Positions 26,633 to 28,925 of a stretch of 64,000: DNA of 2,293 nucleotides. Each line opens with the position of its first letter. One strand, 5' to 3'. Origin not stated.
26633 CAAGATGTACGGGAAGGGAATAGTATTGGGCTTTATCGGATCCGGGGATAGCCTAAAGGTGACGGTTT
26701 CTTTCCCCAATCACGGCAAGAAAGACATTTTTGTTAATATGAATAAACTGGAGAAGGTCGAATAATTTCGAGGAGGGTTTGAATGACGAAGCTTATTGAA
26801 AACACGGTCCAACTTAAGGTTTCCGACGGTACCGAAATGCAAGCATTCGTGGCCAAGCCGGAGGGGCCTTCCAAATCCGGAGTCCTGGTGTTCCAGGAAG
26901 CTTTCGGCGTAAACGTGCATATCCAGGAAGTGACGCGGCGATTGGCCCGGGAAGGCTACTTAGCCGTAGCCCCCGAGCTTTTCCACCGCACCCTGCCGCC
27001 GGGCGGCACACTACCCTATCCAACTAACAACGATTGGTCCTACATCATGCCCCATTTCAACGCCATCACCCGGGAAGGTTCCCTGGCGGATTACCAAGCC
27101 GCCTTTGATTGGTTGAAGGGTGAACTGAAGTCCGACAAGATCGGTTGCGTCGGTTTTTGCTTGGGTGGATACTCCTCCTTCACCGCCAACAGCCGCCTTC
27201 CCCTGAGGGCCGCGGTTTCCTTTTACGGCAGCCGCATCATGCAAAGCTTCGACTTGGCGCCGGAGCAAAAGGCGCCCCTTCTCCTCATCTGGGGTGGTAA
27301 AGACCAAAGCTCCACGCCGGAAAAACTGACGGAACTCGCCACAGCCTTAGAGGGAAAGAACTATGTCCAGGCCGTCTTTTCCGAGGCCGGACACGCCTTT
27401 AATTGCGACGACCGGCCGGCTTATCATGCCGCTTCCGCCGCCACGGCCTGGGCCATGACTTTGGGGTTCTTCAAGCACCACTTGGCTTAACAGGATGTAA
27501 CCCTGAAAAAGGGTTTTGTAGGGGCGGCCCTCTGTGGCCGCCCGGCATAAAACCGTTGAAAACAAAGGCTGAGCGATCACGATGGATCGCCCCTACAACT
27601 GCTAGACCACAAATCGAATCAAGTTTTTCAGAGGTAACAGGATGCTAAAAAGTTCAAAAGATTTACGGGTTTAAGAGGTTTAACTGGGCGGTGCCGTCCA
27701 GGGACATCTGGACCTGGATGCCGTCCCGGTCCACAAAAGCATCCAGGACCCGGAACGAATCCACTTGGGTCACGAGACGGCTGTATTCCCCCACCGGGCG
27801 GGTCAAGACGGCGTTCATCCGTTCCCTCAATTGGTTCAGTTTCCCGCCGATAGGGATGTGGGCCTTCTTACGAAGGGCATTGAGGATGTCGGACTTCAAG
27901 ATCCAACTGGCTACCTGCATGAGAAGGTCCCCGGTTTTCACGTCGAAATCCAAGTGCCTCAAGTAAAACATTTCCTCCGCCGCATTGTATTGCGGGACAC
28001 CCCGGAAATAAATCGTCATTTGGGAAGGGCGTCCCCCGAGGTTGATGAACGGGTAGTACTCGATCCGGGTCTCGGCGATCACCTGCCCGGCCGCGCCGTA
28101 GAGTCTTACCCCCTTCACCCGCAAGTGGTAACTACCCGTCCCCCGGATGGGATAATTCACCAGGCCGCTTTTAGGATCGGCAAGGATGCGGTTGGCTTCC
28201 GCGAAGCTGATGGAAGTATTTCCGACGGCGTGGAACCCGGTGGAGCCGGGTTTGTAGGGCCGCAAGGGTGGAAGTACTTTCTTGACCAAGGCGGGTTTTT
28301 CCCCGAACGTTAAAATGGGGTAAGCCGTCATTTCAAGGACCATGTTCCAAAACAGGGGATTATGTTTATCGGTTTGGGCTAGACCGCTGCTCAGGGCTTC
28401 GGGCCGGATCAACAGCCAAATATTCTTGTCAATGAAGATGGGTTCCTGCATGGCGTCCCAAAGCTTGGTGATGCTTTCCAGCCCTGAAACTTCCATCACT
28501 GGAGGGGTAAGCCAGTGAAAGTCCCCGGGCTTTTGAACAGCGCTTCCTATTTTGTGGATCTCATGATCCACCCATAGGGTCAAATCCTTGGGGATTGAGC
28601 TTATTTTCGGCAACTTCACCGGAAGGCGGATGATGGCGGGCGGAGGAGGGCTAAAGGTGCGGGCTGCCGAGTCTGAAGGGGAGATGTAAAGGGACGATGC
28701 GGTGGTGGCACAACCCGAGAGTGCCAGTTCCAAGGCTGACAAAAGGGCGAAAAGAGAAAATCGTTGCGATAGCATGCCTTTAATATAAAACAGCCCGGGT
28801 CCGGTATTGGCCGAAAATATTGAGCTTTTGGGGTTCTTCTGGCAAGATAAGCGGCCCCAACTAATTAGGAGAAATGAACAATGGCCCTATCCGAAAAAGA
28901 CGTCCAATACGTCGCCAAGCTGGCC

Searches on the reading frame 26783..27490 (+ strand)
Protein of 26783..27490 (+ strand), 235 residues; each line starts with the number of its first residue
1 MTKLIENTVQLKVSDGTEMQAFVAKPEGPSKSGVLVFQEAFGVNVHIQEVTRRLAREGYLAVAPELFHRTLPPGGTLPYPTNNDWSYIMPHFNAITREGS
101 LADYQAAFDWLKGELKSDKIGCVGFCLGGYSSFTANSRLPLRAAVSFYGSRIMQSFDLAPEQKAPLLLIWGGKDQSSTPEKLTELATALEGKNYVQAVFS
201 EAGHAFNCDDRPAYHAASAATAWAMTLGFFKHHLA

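Call 14: find_encoding_contigs(protein=window:26783-27490:+, flank=3000, max_places=10)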
Protein window:26783-27490:+ (235 aa): 3 contigs read that carry it; 3 places shown.
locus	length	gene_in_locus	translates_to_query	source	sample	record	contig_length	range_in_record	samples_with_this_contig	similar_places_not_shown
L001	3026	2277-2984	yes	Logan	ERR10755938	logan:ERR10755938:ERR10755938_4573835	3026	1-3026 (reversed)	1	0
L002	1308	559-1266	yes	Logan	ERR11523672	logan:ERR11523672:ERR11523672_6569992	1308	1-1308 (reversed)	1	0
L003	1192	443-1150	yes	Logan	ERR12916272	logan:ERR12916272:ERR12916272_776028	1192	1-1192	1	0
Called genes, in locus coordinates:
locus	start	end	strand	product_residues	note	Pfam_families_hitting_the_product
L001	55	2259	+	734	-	PF00580:UvrD-helicase, PF01443:Viral_helicase1 (faint), PF13245:AAA_19, PF13604:AAA_30 (faint), PF13361:UvrD_C, PF13538:UvrD_C_2, PF21196:PcrA_UvrD_tudor (weak)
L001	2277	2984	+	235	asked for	PF01738:DLH, PF00326:Peptidase_S9 (faint)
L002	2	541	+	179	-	?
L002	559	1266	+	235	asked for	PF01738:DLH, PF00326:Peptidase_S9 (faint)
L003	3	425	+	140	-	?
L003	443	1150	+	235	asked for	PF01738:DLH, PF00326:Peptidase_S9 (faint)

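Call 20: search_protein_families(library=pfam, proteins=[window:26783-27490:+])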
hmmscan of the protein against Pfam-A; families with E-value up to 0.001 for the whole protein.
window:26783-27490:+ (235 aa): 4 families
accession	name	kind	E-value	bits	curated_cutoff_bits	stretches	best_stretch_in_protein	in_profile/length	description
PF01738.24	DLH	-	8e-44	150.2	21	1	19-233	1-216/217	Dienelactone hydrolase family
PF00326.27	Peptidase_S9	-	1.2e-05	25.4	22.6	0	160-224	139-206/213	Prolyl oligopeptidase family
PF08840.17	BAAT_C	-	3.6e-05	24.3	20.9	0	212-235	186-209/210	BAAT / Acyl-CoA thioester hydrolase C terminal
PF00561.26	Abhydrolase_1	-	8.9e-05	22.7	25.8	0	98-138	49-89/245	alpha/beta hydrolase fold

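Call 26: find_homologous_proteins(query=window:26783-27487:+, max_evalue=1e-40)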
Query window:26783-27487:+ (235 aa): 1413 proteins with E <= 1e-40 among 2808 candidates; the best 120 are listed.
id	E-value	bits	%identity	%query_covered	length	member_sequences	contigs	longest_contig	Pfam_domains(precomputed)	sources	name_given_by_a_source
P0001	1.3e-156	537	100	100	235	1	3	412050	PF00326.28,PF01738.25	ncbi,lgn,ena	-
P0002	2.6e-136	470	87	100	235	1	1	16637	PF01738.25,PF08840.18,PF00561.27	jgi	jgi:carboxymethylenebutenolidase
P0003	4.3e-136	470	87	100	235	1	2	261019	PF01738.25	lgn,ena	-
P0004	7.3e-126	436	80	100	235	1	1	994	PF01738.25,PF00561.27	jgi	jgi:carboxymethylenebutenolidase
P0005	7.0e-125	433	80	100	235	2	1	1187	PF01738.25,PF08840.18,PF00561.27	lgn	-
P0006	4.2e-122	424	79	100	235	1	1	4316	PF01738.25,PF00561.27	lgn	-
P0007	2.3e-121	421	79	99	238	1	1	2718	PF00326.28,PF01738.25,PF08840.18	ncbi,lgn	-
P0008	2.2e-120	418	78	97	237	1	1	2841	PF01738.25,PF08840.18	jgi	jgi:carboxymethylenebutenolidase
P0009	1.1e-118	413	78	100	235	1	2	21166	PF01738.25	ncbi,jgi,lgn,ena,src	-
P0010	1.9e-118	412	78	100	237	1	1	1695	PF00326.28,PF01738.25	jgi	jgi:carboxymethylenebutenolidase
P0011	2.3e-118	412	76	100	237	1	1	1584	PF01738.25,PF00561.27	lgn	-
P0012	2.3e-118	412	78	98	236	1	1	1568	PF00326.28,PF01738.25,PF08840.18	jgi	jgi:carboxymethylenebutenolidase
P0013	1.4e-117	409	78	97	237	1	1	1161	PF00326.28,PF01738.25,PF08840.18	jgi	jgi:carboxymethylenebutenolidase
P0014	1.7e-117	409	79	97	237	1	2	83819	PF00326.28,PF01738.25,PF08840.18,PF00561.27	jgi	jgi:carboxymethylenebutenolidase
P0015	1.8e-117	409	76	100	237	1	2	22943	PF00326.28,PF01738.25,PF08840.18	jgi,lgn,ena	-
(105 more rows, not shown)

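Call 27: find_encoding_contigs(protein=P0003, flank=3000, max_places=3)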
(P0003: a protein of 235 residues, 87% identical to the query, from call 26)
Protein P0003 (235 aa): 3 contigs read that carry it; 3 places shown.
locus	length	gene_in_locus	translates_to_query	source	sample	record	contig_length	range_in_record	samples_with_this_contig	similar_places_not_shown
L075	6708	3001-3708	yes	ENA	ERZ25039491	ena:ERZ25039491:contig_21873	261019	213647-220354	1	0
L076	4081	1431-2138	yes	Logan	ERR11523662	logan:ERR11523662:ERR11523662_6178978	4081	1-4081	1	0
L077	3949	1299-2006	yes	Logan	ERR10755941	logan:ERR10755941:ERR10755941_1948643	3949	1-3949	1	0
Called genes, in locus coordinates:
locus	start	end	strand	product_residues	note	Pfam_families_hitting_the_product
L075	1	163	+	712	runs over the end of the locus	-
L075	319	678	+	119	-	PF07238:PilZ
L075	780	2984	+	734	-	PF00580:UvrD-helicase, PF01443:Viral_helicase1 (faint), PF13245:AAA_19, PF13604:AAA_30 (faint), PF13361:UvrD_C, PF13538:UvrD_C_2, PF21196:PcrA_UvrD_tudor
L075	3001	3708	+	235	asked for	PF01738:DLH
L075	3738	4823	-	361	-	PF14356:DUF4403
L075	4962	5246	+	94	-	PF02686:GatC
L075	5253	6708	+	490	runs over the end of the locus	PF01425:Amidase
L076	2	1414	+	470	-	?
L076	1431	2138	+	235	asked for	PF01738:DLH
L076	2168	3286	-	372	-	PF14356:DUF4403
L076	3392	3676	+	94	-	PF02686:GatC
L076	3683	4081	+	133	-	?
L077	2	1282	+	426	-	?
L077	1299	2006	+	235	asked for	PF01738:DLH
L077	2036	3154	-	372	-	PF14356:DUF4403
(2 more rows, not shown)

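Call 28: find_encoding_contigs(protein=P0002, flank=3000, max_places=3)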
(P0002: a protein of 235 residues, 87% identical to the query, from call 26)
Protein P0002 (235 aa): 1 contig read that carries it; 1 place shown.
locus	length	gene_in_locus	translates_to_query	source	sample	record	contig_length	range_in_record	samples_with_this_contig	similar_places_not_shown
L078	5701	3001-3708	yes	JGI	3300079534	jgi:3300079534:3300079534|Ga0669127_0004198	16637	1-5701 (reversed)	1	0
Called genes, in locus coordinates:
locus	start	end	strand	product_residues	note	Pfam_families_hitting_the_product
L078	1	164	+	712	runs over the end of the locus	-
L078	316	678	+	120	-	PF07238:PilZ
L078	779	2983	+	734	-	PF00580:UvrD-helicase, PF01443:Viral_helicase1 (faint), PF13245:AAA_19, PF13604:AAA_30 (faint), PF13361:UvrD_C, PF13538:UvrD_C_2, PF21196:PcrA_UvrD_tudor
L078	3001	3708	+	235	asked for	PF01738:DLH, PF00561:Abhydrolase_1 (faint), PF08840:BAAT_C (faint)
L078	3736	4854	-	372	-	PF14356:DUF4403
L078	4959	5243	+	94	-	PF02686:GatC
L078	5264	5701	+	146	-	?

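Call 29: find_encoding_contigs(protein=P0014, flank=3000, max_places=3)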
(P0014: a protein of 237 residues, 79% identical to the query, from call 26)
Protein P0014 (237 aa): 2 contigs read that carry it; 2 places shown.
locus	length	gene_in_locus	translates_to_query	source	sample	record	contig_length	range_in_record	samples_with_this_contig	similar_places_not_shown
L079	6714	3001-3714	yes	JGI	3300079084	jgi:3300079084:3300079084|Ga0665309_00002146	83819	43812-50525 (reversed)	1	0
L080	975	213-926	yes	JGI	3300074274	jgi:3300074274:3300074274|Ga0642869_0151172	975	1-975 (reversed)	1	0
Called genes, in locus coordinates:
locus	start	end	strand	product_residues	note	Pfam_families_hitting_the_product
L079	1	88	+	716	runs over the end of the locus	-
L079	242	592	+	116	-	PF07238:PilZ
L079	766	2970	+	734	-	PF00580:UvrD-helicase, PF01443:Viral_helicase1 (faint), PF13245:AAA_19, PF13604:AAA_30 (faint), PF13361:UvrD_C, PF13538:UvrD_C_2, PF21196:PcrA_UvrD_tudor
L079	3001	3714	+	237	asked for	PF01738:DLH, PF00561:Abhydrolase_1 (faint), PF00326:Peptidase_S9 (faint), PF08840:BAAT_C (faint)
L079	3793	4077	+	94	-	PF02686:GatC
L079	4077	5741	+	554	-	PF01425:Amidase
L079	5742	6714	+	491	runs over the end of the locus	PF02934:GatB_N, PF02637:GatB_Yqey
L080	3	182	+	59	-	?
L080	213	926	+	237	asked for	PF01738:DLH, PF00561:Abhydrolase_1 (faint), PF00326:Peptidase_S9 (faint), PF08840:BAAT_C (faint)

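Call 61: list_cluster_members(proteins=[P0001, P0003])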
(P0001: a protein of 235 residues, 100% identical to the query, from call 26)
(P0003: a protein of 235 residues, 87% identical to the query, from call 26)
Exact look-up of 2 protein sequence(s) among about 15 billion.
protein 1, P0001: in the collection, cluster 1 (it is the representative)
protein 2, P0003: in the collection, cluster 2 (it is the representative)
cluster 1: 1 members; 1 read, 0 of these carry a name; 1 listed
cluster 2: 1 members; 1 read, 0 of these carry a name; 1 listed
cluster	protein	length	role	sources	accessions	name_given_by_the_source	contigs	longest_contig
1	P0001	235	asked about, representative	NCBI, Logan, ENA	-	-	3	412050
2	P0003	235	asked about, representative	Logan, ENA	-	-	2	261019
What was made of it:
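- Tried and rejected: Cluster look-up to name the source organism: no names returned (call 61).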

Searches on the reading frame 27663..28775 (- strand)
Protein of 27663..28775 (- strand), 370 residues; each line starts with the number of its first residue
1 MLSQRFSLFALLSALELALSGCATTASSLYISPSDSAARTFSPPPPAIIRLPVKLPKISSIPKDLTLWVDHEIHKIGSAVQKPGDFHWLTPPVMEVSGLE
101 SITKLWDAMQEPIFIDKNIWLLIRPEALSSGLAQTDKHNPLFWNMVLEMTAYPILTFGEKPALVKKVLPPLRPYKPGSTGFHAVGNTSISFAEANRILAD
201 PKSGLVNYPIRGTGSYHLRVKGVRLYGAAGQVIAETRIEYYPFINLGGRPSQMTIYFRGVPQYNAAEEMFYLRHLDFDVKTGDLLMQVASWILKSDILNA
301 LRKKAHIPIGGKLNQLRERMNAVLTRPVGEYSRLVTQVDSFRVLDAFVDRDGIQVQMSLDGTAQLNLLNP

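Call 15: find_encoding_contigs(protein=window:27663-28775:-, flank=3000, max_places=10)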
Protein window:27663-28775:- (370 aa): 3 contigs read that carry it; 3 places shown.
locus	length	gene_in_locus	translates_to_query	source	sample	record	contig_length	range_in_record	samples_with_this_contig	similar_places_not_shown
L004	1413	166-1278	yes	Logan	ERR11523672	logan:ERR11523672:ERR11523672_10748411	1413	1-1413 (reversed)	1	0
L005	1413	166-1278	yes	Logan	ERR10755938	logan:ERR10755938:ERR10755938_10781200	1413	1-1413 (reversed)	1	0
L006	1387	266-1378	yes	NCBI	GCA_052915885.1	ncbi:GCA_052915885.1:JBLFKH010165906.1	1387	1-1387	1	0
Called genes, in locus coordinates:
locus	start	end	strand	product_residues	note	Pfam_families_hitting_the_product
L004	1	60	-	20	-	?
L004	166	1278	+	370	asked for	PF14356:DUF4403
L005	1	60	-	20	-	?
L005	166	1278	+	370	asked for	PF14356:DUF4403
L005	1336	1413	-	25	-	?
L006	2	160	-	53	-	?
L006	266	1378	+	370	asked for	PF14356:DUF4403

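Call 20: search_protein_families(library=pfam, proteins=[window:27663-28775:-])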
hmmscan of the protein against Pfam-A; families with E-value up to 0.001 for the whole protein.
window:27663-28775:- (370 aa): 1 family
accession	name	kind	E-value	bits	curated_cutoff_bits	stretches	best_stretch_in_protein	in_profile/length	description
PF14356.11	DUF4403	-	7.5e-45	153.8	28.3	1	101-366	169-424/425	Domain of unknown function (DUF4403)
